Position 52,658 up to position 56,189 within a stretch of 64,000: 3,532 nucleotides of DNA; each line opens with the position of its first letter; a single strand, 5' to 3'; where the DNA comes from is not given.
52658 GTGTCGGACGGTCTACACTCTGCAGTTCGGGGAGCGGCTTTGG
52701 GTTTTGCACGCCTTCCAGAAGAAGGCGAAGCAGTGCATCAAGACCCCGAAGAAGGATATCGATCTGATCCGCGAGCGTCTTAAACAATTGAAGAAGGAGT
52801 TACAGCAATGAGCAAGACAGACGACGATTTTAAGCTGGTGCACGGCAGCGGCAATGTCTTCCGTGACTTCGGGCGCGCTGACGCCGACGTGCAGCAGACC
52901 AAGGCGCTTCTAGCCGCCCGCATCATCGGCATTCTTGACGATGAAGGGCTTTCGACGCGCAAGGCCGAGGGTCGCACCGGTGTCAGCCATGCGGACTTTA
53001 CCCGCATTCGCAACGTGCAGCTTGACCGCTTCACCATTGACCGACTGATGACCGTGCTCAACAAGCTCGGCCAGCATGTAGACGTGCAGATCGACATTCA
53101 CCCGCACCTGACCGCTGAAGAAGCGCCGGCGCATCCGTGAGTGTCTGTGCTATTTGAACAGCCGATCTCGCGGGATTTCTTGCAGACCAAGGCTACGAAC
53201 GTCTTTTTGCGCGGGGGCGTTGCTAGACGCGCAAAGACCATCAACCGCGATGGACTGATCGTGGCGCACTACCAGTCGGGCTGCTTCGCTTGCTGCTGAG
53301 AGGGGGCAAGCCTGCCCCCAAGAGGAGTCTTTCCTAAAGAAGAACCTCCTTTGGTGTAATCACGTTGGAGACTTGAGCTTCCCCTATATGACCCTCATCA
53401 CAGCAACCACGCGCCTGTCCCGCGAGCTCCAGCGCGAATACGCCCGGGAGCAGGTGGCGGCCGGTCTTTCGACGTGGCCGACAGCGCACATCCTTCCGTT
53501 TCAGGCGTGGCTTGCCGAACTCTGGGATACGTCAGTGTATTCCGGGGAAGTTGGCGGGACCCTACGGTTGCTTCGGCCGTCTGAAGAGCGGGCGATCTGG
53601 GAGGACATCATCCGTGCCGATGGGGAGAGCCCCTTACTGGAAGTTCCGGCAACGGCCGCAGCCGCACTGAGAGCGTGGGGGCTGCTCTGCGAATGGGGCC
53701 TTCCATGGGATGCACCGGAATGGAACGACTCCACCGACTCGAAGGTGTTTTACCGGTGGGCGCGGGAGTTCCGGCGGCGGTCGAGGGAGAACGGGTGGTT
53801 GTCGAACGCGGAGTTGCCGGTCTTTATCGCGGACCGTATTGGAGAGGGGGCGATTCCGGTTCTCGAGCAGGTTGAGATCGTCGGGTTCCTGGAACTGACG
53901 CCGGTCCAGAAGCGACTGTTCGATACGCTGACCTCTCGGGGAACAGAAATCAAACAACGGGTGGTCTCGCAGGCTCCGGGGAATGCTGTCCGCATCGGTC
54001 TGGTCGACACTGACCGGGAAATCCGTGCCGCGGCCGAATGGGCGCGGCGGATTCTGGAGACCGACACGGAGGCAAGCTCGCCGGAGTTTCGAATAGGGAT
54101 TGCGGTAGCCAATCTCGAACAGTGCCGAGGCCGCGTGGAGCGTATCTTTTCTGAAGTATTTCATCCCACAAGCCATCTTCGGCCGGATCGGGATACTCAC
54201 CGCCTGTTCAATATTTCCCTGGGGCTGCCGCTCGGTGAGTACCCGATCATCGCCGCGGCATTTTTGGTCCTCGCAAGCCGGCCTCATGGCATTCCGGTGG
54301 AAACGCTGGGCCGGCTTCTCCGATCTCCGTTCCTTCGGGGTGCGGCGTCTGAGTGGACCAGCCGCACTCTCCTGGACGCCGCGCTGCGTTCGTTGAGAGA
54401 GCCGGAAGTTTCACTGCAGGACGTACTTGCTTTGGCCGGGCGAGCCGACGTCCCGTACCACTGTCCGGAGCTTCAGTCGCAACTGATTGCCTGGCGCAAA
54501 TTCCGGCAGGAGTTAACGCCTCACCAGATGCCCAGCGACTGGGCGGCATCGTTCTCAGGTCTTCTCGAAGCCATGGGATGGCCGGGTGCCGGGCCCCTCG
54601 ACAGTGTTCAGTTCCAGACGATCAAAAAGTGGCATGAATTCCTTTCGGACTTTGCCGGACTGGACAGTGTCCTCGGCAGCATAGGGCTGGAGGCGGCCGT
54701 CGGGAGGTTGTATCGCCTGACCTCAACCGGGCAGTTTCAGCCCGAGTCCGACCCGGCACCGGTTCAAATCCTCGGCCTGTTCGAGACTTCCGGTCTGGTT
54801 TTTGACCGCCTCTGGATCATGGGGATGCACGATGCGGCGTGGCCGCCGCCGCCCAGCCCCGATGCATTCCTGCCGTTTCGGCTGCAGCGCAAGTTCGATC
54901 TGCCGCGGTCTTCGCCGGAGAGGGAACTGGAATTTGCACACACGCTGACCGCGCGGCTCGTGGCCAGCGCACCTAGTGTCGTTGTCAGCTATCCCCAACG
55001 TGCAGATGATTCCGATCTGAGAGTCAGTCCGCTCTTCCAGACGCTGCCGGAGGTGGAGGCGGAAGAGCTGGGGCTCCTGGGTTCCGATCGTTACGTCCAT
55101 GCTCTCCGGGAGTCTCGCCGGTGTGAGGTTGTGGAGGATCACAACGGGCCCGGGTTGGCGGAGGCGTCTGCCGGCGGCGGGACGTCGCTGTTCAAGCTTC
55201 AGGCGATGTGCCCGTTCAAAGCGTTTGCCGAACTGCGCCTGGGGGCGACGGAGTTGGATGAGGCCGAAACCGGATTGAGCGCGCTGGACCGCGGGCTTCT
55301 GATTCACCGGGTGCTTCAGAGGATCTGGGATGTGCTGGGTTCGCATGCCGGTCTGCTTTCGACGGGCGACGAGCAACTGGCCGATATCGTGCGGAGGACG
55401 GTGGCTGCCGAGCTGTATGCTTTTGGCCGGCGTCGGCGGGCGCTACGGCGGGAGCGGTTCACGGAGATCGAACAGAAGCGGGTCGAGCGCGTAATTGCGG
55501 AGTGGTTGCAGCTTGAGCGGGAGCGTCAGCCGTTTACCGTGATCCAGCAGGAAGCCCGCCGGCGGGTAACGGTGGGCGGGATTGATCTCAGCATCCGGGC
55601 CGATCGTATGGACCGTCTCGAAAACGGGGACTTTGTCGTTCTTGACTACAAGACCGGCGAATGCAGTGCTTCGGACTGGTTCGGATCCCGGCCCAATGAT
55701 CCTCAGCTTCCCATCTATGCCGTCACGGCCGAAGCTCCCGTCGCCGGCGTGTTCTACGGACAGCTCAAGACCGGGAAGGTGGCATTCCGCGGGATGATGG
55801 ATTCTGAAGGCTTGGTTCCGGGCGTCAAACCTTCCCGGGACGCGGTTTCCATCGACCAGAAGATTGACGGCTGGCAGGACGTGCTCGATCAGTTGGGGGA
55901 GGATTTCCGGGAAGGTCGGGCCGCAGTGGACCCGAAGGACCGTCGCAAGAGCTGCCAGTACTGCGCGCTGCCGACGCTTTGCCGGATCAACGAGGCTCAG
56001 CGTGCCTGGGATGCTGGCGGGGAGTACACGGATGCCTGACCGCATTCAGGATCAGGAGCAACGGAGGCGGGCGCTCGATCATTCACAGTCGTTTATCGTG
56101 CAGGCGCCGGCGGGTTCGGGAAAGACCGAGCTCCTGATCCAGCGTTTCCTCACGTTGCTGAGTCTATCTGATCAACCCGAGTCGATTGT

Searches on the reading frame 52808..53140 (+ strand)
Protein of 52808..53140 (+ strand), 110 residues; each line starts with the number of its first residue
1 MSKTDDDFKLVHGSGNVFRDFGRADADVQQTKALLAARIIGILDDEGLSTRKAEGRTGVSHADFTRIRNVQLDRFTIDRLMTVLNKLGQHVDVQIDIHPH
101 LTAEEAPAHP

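Call 8: search_protein_families(library=pfam, proteins=[window:52808-53140:+], max_evalue=0.01)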
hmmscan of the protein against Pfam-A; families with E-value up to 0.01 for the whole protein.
window:52808-53140:+ (110 aa): 1 family
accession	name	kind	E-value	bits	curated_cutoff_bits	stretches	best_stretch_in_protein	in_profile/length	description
PF13744.12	HTH_37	-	3.1e-18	65.8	27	1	17-95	1-79/80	Helix-turn-helix domain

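Call 88: search_protein_families(library=padloc, proteins=[window:52808-53140:+], max_evalue=0.00001)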
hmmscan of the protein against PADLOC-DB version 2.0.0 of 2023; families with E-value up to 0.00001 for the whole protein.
window:52808-53140:+ (110 aa): 0 families

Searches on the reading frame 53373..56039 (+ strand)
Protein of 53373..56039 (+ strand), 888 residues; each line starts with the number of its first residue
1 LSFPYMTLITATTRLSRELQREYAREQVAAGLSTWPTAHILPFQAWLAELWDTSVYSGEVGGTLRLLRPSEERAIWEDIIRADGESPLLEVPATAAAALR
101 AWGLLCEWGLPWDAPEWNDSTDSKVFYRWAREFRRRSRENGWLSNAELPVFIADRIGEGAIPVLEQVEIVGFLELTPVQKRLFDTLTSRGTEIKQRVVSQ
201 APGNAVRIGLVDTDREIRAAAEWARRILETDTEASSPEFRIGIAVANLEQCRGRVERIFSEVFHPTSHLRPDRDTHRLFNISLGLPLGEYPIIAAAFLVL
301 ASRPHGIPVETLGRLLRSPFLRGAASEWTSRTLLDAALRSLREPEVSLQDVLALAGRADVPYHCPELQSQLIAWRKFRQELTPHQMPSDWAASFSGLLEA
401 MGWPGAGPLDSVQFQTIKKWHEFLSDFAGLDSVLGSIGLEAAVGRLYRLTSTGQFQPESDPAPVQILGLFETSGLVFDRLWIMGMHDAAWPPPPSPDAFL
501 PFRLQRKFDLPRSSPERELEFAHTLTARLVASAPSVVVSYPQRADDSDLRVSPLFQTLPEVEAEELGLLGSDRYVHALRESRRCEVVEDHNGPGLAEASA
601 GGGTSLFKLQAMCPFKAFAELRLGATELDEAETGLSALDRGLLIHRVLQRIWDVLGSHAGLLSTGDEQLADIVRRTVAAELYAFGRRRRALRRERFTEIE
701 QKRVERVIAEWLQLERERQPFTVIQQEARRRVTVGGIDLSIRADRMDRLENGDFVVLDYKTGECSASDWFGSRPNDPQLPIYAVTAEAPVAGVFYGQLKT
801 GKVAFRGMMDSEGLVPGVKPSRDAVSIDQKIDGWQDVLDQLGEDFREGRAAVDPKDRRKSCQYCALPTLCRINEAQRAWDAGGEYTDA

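Call 8: search_protein_families(library=pfam, proteins=[window:53373-56039:+], max_evalue=0.01)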
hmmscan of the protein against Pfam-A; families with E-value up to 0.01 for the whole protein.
window:53373-56039:+ (888 aa): 1 family
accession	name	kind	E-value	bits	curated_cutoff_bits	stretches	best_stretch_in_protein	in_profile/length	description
PF12705.13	PDDEXK_1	-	7.5e-28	98.5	22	1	611-871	11-247/247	PD-(D/E)XK nuclease superfamily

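Call 88: search_protein_families(library=padloc, proteins=[window:53373-56039:+], max_evalue=0.00001)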
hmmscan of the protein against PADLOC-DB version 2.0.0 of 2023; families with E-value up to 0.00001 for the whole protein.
window:53373-56039:+ (888 aa): 0 families
